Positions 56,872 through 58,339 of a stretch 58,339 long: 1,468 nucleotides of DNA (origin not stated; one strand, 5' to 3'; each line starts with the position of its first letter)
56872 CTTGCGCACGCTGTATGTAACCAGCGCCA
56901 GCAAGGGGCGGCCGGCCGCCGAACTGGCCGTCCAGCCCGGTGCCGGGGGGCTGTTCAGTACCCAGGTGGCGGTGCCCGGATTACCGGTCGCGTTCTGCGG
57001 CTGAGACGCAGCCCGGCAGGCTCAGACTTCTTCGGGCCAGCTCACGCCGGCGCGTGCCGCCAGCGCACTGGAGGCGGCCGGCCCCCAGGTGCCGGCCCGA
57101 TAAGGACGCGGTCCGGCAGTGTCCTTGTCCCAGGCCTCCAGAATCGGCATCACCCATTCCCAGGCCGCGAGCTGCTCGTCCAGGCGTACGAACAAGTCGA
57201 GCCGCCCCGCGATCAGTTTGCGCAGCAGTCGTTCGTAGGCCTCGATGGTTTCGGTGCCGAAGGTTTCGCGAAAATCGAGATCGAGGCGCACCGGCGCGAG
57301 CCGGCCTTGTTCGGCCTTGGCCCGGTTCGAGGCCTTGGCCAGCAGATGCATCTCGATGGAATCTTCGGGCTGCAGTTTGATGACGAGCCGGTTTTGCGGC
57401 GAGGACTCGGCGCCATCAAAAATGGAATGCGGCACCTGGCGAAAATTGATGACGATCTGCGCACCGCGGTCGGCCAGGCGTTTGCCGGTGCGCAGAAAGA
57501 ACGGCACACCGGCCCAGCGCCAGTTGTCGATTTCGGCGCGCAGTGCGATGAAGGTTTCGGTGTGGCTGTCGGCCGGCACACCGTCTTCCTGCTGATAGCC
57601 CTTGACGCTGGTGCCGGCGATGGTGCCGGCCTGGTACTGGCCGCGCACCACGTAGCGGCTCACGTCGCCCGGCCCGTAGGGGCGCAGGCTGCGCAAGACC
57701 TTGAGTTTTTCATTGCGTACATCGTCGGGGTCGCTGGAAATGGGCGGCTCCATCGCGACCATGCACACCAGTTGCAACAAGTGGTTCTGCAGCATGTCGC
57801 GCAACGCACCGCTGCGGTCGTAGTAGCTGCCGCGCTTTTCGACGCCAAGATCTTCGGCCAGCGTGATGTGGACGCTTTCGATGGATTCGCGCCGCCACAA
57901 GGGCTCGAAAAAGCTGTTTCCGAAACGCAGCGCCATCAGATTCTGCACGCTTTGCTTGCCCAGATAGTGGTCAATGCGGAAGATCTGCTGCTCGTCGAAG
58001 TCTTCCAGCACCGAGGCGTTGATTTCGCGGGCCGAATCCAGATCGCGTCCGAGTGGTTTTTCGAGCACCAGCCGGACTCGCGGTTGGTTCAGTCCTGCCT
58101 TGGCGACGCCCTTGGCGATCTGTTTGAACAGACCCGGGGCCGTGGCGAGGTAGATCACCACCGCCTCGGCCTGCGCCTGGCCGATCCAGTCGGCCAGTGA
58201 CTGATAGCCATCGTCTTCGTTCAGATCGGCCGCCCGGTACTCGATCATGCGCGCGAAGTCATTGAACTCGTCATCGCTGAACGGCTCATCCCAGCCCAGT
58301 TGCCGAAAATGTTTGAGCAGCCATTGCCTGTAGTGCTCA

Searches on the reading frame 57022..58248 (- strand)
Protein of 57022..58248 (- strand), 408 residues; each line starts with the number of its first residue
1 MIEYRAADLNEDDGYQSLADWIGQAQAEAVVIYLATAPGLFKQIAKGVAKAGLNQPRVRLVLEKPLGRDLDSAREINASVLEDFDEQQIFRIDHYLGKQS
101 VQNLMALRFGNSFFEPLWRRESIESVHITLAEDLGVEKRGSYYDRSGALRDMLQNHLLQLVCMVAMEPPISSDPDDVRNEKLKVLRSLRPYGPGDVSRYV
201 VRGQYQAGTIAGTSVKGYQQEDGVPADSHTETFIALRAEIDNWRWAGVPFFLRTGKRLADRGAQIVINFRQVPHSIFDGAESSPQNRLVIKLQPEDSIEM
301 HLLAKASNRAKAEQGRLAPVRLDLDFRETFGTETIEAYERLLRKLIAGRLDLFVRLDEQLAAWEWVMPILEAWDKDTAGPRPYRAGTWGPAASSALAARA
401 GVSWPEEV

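Call 58: search_protein_families(library=pfam, proteins=[window:57022-58248:-], max_evalue=0.00001)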
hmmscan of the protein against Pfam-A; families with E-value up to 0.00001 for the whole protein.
window:57022-58248:- (408 aa): 2 families
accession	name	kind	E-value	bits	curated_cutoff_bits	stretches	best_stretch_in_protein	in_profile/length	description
PF02781.21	G6PD_C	-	1.1e-115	386.2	27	1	105-404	1-295/296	Glucose-6-phosphate dehydrogenase, C-terminal domain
PF00479.28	G6PD_N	-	3.7e-31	109.6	22.1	1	2-103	75-183/183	Glucose-6-phosphate dehydrogenase, NAD binding domain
